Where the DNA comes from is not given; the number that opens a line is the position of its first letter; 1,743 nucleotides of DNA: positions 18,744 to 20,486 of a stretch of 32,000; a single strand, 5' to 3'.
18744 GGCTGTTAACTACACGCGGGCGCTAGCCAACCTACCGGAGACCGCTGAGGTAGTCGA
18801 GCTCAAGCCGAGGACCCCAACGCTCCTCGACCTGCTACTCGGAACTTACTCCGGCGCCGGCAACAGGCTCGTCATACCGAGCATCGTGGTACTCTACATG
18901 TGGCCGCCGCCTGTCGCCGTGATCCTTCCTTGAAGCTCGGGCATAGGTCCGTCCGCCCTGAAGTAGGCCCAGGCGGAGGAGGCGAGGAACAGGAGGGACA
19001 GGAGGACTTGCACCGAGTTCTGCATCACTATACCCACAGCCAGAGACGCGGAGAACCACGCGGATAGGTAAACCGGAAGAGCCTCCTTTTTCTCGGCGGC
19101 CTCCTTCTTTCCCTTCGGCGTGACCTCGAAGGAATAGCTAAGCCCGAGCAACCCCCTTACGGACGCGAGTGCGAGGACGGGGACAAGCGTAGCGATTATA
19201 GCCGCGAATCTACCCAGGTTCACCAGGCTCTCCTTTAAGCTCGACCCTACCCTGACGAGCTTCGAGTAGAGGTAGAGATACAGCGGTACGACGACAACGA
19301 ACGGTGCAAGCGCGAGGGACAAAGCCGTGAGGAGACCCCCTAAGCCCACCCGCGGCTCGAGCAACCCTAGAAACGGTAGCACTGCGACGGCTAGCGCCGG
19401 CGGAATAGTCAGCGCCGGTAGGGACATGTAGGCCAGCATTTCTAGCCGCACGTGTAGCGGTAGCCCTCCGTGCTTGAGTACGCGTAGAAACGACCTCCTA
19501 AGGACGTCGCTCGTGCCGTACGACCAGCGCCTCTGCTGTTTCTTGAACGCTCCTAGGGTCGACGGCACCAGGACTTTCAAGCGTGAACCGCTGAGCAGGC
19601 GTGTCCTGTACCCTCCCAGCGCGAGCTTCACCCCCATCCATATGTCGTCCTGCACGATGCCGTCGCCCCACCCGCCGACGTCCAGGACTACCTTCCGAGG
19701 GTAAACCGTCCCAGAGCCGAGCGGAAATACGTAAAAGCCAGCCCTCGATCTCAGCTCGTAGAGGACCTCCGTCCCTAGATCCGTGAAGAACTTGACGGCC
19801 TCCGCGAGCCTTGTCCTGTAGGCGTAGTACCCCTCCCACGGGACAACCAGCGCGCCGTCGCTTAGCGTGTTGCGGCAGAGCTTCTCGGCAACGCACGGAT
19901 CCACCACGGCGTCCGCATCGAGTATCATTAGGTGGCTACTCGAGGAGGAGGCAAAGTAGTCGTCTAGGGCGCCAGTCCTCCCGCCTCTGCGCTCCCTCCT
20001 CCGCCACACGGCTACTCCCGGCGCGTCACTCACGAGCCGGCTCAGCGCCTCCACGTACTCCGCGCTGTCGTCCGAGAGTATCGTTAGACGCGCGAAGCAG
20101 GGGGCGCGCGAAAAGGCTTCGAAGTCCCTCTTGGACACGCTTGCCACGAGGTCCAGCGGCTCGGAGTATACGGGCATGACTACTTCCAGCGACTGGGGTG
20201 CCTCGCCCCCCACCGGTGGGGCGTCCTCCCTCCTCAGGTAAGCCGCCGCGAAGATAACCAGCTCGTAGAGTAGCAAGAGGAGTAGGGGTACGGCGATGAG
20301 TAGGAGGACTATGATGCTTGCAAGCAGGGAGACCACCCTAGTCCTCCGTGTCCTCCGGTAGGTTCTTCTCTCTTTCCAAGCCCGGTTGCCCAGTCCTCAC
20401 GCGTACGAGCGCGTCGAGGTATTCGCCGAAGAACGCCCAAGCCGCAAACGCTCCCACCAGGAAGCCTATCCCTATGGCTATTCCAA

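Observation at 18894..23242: Translationally coupled four-gene operon: GalU-like enzyme, 12-TM protein, small membrane protein with an MscS-N-terminal-like TM-helix region, and processive QxxRW glycosyltransferase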

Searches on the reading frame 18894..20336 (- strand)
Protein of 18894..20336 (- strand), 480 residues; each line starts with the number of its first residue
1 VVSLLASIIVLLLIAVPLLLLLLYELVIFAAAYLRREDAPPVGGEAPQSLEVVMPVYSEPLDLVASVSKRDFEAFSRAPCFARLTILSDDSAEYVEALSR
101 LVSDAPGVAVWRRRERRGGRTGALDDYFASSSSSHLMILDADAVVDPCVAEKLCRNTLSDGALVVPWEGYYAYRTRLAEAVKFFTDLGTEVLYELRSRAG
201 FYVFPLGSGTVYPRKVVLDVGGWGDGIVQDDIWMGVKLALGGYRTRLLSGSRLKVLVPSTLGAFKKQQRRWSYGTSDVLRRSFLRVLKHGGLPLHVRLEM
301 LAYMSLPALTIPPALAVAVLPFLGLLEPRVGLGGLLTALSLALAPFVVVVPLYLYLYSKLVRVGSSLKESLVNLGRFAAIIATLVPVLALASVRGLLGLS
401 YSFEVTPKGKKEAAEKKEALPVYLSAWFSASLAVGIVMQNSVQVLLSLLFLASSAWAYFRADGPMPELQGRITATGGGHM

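Call 3: search_protein_families(library=pfam, proteins=[window:18894-20336:-], max_evalue=0.01)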
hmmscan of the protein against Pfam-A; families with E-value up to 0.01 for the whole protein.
window:18894-20336:- (480 aa): 4 families
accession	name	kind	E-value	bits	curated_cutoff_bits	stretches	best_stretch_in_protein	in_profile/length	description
PF13632.12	Glyco_trans_2_3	-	3e-35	122.3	27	1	136-319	2-195/198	Glycosyl transferase family group 2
PF13641.12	Glyco_tranf_2_3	-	1.4e-13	51.9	27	1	92-274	42-230/230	Glycosyltransferase like family 2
PF00535.33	Glycos_transf_2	-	2.3e-05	24.8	23.3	1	78-166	24-113/168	Glycosyl transferase family 2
PF13506.12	Glyco_transf_21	-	0.00054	19.9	21.7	1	129-272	27-173/174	Glycosyl transferase family 21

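Call 4: search_protein_families(library=ncbifam, proteins=[window:18894-20336:-], max_evalue=0.01)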
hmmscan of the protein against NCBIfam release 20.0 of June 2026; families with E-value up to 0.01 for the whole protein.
window:18894-20336:- (480 aa): 5 families
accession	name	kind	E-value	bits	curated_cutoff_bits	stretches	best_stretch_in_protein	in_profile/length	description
TIGR03937.1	PgaC_IcaA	equivalog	1.6e-12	47.1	422.3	1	210-295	205-290/407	poly-beta-1,6-N-acetyl-D-glucosamine synthase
TIGR03030.1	CelA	equivalog_domain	1.4e-05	23.4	699.1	1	206-304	308-404/714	UDP-forming cellulose synthase catalytic subunit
NF053846.1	glyco_with_XrtP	equivalog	0.00031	19.6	520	1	223-347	247-369/440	XrtP-associated glycosyltransferase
NF003959.0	PRK05454.2-2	equivalog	0.0022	16.4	550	1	37-146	75-198/599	glucans biosynthesis glucosyltransferase MdoH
TIGR04242.1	nodulat_NodC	equivalog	0.0047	15.9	550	0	238-275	247-284/395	chitooligosaccharide synthase NodC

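Call 5: find_homologous_proteins(query=window:18894-20336:-)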
Query window:18894-20336:- (480 aa): 24 proteins with E <= 0.001 among 8000 candidates.
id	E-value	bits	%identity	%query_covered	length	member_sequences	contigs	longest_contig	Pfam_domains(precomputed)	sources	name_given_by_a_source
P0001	0.0e+0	1020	99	100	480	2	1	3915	PF13632.13,PF13641.13,PF00535.33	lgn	-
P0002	2.7e-149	516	54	95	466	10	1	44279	PF13632.13,PF13641.13,PF00535.33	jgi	jgi:cellulose synthase/poly-beta-1,6-N-acetylglucosamine synthase-like glycosyltransferase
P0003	5.8e-146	505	53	86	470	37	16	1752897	PF13632.13,PF13641.13,PF00535.33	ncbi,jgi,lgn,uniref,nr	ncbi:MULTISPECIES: glycosyltransferase family 2 protein [Thermofilum]|jgi:cellulose synthase/poly-be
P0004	2.8e-124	434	54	81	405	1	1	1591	PF13632.13,PF13641.13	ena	-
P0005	3.9e-113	397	44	93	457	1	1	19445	PF13632.13,PF13641.13,PF00535.33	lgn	-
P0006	5.4e-112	393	47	87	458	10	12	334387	PF13632.13,PF13506.14,PF13641.13,PF00535.33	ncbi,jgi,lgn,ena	ncbi:MAG: glycosyltransferase family 2 protein [Thermofilum sp.]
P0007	1.1e-111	392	44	86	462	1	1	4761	PF13632.13,PF13506.14,PF13641.13,PF00535.33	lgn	-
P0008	3.4e-111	390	46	86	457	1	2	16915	PF13632.13,PF13506.14,PF13641.13,PF00535.33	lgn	-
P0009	6.3e-111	390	45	94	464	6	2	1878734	PF13632.13,PF13506.14,PF13641.13,PF00535.33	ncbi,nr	ncbi:glycosyltransferase family 2 protein [Infirmifilum sp. SLHALR2]|nr:MAG: hypothetical protein B7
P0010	1.4e-109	385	46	93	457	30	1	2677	PF13632.13,PF13641.13,PF00535.33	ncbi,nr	ncbi:MAG: glycosyltransferase family 2 protein [Thermofilum sp.]|nr:glycosyltransferase family 2 pro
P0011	4.4e-107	377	44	95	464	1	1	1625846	PF13632.13,PF13641.13,PF00535.33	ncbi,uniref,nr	ncbi:glycosyltransferase family 2 protein [Infirmifilum lucidum]|uniref:Glycosyltransferase family 2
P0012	4.5e-106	374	43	95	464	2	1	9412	PF13632.13,PF13641.13,PF00535.33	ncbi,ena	-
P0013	1.0e-105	372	44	91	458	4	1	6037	PF13632.13,PF13641.13,PF00535.33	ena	-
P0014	4.2e-104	367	40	96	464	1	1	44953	PF13632.13,PF13641.13,PF00535.33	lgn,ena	-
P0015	8.3e-104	366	43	93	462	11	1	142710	PF13632.13,PF13641.13,PF00535.33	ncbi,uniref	ncbi:MAG: glycosyltransferase [Infirmifilum uzonense]|uniref:glycosyltransferase n=1 Tax=Infirmifilu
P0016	1.1e-85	306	55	56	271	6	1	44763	PF13632.13,PF13641.13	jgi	jgi:cellulose synthase/poly-beta-1,6-N-acetylglucosamine synthase-like glycosyltransferase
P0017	5.0e-70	255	37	86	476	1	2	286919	PF13632.13,PF13506.14,PF13641.13,PF00535.33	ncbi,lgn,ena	-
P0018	9.0e-68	247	48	54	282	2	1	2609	PF13632.13,PF13641.13,PF00535.33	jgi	-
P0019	1.1e-56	211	35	84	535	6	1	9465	PF13632.13,PF13506.14,PF13641.13,PF00535.33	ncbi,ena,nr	ncbi:MAG: hypothetical protein DRO39_02670 [Thermoprotei archaeon]|nr:MAG: hypothetical protein DRO3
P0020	1.8e-43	167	34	87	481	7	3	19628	PF13632.13,PF13641.13,PF00535.33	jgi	-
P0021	2.6e-40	157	31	88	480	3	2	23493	PF13632.13,PF13506.14,PF13641.13,PF00535.33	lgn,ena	-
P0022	3.9e-33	133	29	84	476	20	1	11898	PF13632.13,PF13641.13,PF00535.33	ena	-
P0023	3.1e-6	44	29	51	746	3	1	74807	PF13632.13,PF13641.13,PF03552.21,PF00535.33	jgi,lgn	jgi:cellulose synthase/poly-beta-1,6-N-acetylglucosamine synthase-like glycosyltransferase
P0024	1.9e-4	39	27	40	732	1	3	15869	PF13632.13,PF13506.14,PF13641.13,PF00535.33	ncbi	-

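Call 6: search_solved_structures(query=window:18894-20336:-, max_evalue=0.01, show_alignments=2)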
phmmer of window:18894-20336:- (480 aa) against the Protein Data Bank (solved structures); distinct sequences matched with E-value up to 0.01: 3.
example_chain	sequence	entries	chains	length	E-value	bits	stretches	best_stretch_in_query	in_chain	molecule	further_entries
5ej1_A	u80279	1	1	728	0.00031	23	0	204-305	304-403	Putative cellulose synthase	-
4hg6_A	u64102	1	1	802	0.00039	22.7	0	204-305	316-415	Cellulose Synthase Subunit A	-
4p00_A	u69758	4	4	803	0.00039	22.6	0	204-305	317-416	Cellulose Synthase A subunit | Cellulose Synthase subunit A | Putative cellulose synthase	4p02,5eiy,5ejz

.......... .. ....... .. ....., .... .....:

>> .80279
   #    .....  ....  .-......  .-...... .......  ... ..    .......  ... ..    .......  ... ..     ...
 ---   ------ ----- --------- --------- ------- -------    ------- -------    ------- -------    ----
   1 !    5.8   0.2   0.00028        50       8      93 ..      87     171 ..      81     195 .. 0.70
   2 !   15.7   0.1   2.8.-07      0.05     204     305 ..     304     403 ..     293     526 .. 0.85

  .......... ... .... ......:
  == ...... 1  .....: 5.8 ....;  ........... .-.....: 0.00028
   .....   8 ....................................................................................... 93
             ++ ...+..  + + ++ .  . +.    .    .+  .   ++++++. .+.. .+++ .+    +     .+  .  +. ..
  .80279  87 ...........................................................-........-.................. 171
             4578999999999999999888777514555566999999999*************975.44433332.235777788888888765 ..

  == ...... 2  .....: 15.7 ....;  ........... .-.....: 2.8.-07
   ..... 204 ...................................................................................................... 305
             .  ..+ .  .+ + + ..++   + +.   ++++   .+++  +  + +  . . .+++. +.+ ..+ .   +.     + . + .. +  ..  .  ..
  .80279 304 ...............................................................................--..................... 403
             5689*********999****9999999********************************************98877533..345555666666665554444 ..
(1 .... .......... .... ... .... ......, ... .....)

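Call 7: find_encoding_contigs(protein=P0003, flank=7000, max_places=3)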
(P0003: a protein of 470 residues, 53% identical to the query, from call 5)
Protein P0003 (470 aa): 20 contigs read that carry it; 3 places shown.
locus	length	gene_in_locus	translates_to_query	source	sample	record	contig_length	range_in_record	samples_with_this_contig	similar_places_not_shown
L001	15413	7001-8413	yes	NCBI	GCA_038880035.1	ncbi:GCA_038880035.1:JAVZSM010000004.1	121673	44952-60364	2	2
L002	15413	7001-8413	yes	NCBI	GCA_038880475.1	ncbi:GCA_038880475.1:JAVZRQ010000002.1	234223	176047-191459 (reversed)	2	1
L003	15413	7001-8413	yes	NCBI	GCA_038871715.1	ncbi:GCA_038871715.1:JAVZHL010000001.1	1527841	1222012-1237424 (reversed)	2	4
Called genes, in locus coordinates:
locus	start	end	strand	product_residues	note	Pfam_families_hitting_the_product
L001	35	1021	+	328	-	PF00152:tRNA-synt_2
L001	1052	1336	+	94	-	-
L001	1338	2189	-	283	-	PF00892:EamA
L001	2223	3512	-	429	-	PF07690:MFS_1, PF13347:MFS_2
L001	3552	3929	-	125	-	PF01880:Desulfoferrodox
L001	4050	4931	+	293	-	PF00483:NTP_transferase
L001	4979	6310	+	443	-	-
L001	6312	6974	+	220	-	-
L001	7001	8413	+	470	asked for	PF00535:Glycos_transf_2 (weak), PF13641:Glyco_tranf_2_3, PF13632:Glyco_trans_2_3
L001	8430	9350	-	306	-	PF25145:NfeD1b_N (weak), PF01343:Peptidase_S49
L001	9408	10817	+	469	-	PF07992:Pyr_redox_2, PF13738:Pyr_redox_3, PF00070:Pyr_redox, PF02852:Pyr_redox_dim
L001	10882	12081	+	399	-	PF07690:MFS_1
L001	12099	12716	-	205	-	PF06168:DUF981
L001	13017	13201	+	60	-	-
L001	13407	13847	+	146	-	PF02195:ParB_N (weak)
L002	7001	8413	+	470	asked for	PF00535:Glycos_transf_2 (weak), PF13641:Glyco_tranf_2_3, PF13632:Glyco_trans_2_3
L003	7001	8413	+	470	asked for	PF00535:Glycos_transf_2 (weak), PF13641:Glyco_tranf_2_3, PF13632:Glyco_trans_2_3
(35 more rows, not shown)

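Call 8: find_encoding_contigs(protein=P0011, flank=7000, max_places=2)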
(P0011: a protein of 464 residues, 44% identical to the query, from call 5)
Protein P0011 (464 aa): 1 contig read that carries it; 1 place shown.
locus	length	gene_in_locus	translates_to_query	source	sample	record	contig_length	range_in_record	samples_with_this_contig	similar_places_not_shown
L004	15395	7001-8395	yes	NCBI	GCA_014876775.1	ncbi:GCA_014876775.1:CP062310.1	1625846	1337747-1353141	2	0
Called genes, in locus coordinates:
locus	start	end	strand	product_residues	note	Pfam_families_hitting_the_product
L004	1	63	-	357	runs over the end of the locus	PF02746:MR_MLE_N, PF13378:MR_MLE_C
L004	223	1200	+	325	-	-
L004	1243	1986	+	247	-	PF04126:Cyclophil_like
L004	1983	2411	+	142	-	-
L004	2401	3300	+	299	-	-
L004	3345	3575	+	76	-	-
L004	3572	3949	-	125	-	PF01880:Desulfoferrodox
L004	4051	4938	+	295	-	PF00483:NTP_transferase, PF12804:NTP_transf_3 (weak)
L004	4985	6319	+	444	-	-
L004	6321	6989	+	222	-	-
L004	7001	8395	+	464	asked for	PF00535:Glycos_transf_2, PF13641:Glyco_tranf_2_3, PF13632:Glyco_trans_2_3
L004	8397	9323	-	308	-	PF00378:ECH_1 (faint), PF25145:NfeD1b_N (weak), PF01343:Peptidase_S49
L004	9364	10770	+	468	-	PF07992:Pyr_redox_2, PF13738:Pyr_redox_3, PF00070:Pyr_redox, PF02852:Pyr_redox_dim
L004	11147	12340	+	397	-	PF07690:MFS_1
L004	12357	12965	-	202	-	PF06168:DUF981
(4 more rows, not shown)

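Call 9: find_encoding_contigs(protein=P0017, flank=7000, max_places=2)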
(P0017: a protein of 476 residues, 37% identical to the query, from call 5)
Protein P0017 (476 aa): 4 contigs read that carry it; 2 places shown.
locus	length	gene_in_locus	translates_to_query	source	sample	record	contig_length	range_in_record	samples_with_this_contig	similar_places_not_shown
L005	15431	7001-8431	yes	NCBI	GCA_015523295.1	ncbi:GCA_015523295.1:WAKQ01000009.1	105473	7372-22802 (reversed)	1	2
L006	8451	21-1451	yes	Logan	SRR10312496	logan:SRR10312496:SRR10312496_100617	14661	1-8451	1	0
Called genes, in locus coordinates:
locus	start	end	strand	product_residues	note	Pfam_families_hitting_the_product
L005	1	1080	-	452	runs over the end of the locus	PF12679:ABC2_membrane_2, PF12698:ABC2_membrane_3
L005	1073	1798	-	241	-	PF00005:ABC_tran, PF13304:AAA_21 (faint)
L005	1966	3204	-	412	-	PF11139:SfLAP (weak)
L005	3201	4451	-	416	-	-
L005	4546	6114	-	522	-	PF04055:Radical_SAM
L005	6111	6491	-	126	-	-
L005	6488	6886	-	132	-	-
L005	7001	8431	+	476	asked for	PF13506:Glyco_transf_21, PF00535:Glycos_transf_2, PF13641:Glyco_tranf_2_3, PF13632:Glyco_trans_2_3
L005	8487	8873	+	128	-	PF01042:Ribonuc_L-PSP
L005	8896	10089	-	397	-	PF01546:Peptidase_M20, PF07687:M20_dimer (weak)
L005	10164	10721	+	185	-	PF01661:Macro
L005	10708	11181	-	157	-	-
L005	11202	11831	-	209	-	PF01227:GTP_cyclohydroI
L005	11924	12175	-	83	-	PF01037:AsnC_trans_reg (weak)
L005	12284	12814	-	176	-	PF01980:TrmO_N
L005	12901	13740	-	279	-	PF00924:MS_channel_2nd, PF21082:MS_channel_3rd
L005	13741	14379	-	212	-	PF04254:DUF432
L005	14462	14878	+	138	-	PF04545:Sigma70_r4, PF14601:TFX_C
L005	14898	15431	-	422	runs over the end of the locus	PF00266:Aminotran_5, PF01053:Cys_Met_Meta_PP (faint), PF01041:DegT_DnrJ_EryC1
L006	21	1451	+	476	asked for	PF13506:Glyco_transf_21, PF00535:Glycos_transf_2, PF13641:Glyco_tranf_2_3, PF13632:Glyco_trans_2_3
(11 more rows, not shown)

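Call 10: find_encoding_contigs(protein=P0019, flank=7000, max_places=2)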
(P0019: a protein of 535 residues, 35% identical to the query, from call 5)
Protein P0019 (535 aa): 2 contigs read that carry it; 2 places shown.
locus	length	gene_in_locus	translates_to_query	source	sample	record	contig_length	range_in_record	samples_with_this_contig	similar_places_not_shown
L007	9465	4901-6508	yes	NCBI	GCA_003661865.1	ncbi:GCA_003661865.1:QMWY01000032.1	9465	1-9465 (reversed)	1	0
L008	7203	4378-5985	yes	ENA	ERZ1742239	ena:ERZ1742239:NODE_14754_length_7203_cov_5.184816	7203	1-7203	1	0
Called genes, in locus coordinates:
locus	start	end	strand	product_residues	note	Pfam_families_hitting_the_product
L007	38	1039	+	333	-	PF01867:Cas_Cas1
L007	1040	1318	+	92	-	PF09827:CRISPR_Cas2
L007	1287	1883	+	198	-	PF01930:Cas_Cas4, PF12705:PDDEXK_1 (weak)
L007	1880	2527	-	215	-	PF22662:Csa3_N, PF12802:MarR_2 (weak), PF12840:HTH_20 (weak), PF13384:HTH_23 (faint), PF25212:HVO_A0114 (weak), PF09339:HTH_IclR (faint), PF13412:HTH_24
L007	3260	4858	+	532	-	PF04055:Radical_SAM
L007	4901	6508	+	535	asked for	PF00535:Glycos_transf_2, PF13641:Glyco_tranf_2_3, PF13506:Glyco_transf_21, PF13632:Glyco_trans_2_3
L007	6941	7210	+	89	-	-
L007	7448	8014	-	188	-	PF05175:MTS, PF02475:TRM5-TYW2_MTfase (weak), PF06325:PrmA, PF13649:Methyltransf_25 (weak)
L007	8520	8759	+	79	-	PF04014:MazE_antitoxin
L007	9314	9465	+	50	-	?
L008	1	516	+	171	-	?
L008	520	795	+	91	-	PF09827:CRISPR_Cas2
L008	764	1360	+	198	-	PF01930:Cas_Cas4, PF12705:PDDEXK_1 (weak)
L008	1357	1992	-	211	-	PF22662:Csa3_N, PF12802:MarR_2 (weak), PF12840:HTH_20 (weak), PF13384:HTH_23 (faint), PF25212:HVO_A0114 (weak), PF09339:HTH_IclR (faint), PF13412:HTH_24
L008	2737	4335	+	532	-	PF04055:Radical_SAM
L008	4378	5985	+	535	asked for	PF00535:Glycos_transf_2, PF13641:Glyco_tranf_2_3, PF13506:Glyco_transf_21, PF13632:Glyco_trans_2_3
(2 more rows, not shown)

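Call 11: find_encoding_contigs(protein=P0020, flank=7000, max_places=2)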
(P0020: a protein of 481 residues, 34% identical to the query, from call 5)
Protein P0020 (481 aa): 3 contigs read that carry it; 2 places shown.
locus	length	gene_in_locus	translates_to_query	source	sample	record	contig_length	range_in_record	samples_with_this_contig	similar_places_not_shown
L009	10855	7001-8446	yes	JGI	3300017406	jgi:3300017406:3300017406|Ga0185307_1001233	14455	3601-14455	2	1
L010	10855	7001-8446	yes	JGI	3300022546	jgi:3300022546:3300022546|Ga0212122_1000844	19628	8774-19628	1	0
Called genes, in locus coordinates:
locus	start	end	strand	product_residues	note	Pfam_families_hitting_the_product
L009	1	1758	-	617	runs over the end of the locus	PF04068:Fer4_RLI, PF12837:Fer4_6 (faint), PF00037:Fer4 (weak), PF00005:ABC_tran, PF02463:SMC_N (faint), PF20720:nSTAND3 (faint), PF00004:AAA (faint), PF00005:ABC_tran, +1 more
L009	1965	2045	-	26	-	-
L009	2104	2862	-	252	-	PF02597:ThiS, PF09138:Urm1 (weak)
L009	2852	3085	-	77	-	PF00833:Ribosomal_S17e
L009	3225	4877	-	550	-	PF05872:HerA_C (faint), PF13191:AAA_16 (weak), PF19044:P-loop_TraG (faint), PF00004:AAA (faint), PF01935:DUF87, PF10412:TrwB_AAD_bind (faint), PF13401:AAA_22 (faint)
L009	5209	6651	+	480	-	PF13660:DUF4147, PF05161:MOFRL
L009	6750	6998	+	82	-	-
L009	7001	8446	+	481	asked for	PF13641:Glyco_tranf_2_3, PF00535:Glycos_transf_2, PF13632:Glyco_trans_2_3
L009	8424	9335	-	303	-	-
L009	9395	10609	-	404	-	PF00155:Aminotran_1_2, PF00266:Aminotran_5 (weak), PF01041:DegT_DnrJ_EryC1, PF01053:Cys_Met_Meta_PP (faint)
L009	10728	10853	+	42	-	?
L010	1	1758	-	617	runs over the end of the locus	PF04068:Fer4_RLI, PF12837:Fer4_6 (faint), PF00037:Fer4 (weak), PF00005:ABC_tran, PF02463:SMC_N (faint), PF20720:nSTAND3 (faint), PF00004:AAA (faint), PF00005:ABC_tran, +1 more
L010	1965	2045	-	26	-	-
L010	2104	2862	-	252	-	PF02597:ThiS, PF09138:Urm1 (weak)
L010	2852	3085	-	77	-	PF00833:Ribosomal_S17e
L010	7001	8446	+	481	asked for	PF13641:Glyco_tranf_2_3, PF00535:Glycos_transf_2, PF13632:Glyco_trans_2_3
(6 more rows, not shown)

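Call 12: find_encoding_contigs(protein=P0021, flank=7000, max_places=2)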
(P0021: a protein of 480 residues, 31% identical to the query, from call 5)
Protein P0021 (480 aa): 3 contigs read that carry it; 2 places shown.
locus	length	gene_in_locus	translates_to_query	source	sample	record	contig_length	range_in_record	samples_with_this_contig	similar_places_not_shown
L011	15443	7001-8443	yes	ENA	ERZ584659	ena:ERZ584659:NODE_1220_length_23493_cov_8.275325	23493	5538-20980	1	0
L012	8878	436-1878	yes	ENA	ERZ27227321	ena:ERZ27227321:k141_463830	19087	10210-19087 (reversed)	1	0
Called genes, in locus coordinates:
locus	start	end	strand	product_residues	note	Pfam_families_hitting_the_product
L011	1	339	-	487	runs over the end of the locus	-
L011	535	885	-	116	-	PF01909:NTP_transf_2, PF18765:Polbeta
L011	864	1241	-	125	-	PF05168:HEPN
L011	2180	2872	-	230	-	PF12917:YfbR-like, PF13023:HD_3, PF01966:HD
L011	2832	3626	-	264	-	PF01966:HD (weak)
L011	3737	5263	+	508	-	PF04055:Radical_SAM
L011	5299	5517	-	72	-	-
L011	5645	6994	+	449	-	PF13660:DUF4147, PF05161:MOFRL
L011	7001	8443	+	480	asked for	PF13506:Glyco_transf_21 (faint), PF00535:Glycos_transf_2, PF13641:Glyco_tranf_2_3, PF13632:Glyco_trans_2_3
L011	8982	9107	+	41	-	-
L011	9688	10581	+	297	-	-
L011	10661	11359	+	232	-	PF09958:DUF2192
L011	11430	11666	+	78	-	-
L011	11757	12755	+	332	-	PF01435:Peptidase_M48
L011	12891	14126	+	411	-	PF00155:Aminotran_1_2, PF01041:DegT_DnrJ_EryC1, PF01212:Beta_elim_lyase (weak), PF00266:Aminotran_5, PF01053:Cys_Met_Meta_PP (faint)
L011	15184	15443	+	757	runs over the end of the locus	PF14890:Intein_splicing, PF14528:LAGLIDADG_3, PF20030:bpMoxR, PF07728:AAA_5, PF17868:AAA_lid_8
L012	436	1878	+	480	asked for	PF13506:Glyco_transf_21 (faint), PF00535:Glycos_transf_2, PF13641:Glyco_tranf_2_3, PF13632:Glyco_trans_2_3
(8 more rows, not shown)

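Call 13: find_encoding_contigs(protein=P0022, flank=7000, max_places=2)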
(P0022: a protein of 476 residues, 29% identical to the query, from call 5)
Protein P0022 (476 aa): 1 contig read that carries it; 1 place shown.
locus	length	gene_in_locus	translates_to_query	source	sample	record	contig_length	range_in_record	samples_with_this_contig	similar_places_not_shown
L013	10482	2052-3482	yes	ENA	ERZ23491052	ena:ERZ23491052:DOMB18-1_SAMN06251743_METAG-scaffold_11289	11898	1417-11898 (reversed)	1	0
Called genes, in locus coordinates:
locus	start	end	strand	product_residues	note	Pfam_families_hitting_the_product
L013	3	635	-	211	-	?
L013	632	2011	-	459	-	PF01523:PmbA_TldD_1st, PF19290:PmbA_TldD_2nd, PF19289:PmbA_TldD_3rd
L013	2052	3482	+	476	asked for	PF00535:Glycos_transf_2, PF13641:Glyco_tranf_2_3, PF13632:Glyco_trans_2_3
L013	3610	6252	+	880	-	PF04851:ResIII, PF00270:DEAD, PF00271:Helicase_C, PF19306:WHD_Lhr, PF08494:DEAD_assoc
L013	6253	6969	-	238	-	PF09958:DUF2192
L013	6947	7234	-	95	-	-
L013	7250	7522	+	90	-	-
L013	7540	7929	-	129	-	-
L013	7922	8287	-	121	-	PF01381:HTH_3 (weak)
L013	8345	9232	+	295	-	-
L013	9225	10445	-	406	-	PF00155:Aminotran_1_2, PF12897:Asp_aminotransf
